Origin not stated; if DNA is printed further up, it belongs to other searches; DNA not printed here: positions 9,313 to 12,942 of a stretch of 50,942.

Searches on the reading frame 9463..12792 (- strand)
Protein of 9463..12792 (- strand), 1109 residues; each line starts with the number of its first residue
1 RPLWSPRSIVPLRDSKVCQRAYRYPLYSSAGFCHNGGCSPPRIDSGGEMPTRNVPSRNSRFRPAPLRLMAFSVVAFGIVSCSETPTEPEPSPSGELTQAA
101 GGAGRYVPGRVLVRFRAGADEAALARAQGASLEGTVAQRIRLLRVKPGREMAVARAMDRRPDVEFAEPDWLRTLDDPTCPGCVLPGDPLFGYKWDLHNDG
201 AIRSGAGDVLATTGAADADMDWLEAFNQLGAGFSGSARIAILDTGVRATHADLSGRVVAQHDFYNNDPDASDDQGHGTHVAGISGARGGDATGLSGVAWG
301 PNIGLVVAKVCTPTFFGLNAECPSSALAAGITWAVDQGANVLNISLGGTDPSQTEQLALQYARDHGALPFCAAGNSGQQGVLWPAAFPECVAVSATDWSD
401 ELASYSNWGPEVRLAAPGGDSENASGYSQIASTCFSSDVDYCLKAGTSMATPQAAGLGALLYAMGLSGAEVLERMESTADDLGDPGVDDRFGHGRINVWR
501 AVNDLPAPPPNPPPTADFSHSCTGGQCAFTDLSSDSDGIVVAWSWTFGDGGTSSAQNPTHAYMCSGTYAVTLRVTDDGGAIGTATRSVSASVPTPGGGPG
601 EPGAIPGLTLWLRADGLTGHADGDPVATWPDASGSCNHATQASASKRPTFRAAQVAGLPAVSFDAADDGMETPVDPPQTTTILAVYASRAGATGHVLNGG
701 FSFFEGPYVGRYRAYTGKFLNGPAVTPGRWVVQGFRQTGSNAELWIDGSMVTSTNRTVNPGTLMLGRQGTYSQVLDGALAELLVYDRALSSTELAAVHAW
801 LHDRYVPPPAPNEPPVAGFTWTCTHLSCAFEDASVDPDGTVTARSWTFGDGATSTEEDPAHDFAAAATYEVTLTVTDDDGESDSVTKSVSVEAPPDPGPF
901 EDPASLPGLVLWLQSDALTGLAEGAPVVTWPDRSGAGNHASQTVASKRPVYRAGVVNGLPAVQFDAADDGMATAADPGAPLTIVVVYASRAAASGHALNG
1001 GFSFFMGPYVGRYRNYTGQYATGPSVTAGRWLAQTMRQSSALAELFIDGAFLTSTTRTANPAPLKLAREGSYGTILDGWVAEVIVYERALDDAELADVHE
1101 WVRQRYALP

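Call 12: search_protein_families(library=pfam, proteins=[window:9463-12792:-], max_evalue=0.001)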
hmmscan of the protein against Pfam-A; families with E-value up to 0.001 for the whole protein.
window:9463-12792:- (1109 aa): 7 families
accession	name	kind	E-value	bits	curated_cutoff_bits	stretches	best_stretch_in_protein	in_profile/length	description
PF00082.27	Peptidase_S8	-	1.2e-44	153.2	21.8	1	239-494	6-288/288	Subtilase family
PF18911.6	PKD_4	-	1.7e-34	118.2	27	2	512-586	2-81/85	PKD domain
PF00801.26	PKD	-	7.7e-22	77.5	23.5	2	524-585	14-76/80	PKD domain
PF13385.13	Laminin_G_3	-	3.9e-12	47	27.6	1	718-794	69-150/151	Concanavalin A-like lectin/glucanases superfamily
PF22148.1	Fervidolysin_NPro-like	-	1.8e-08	35.1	21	1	98-169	7-81/81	Fervidolysin N-terminal prodomain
PF22352.2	K319L-like_PKD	-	0.0001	22.7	27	0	533-588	21-82/84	K319L-like, PKD domain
PF16403.11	Bact_surface_Ig-like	-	0.00016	22.1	27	0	862-891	42-71/71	Bacterial surface protein, Ig-like domain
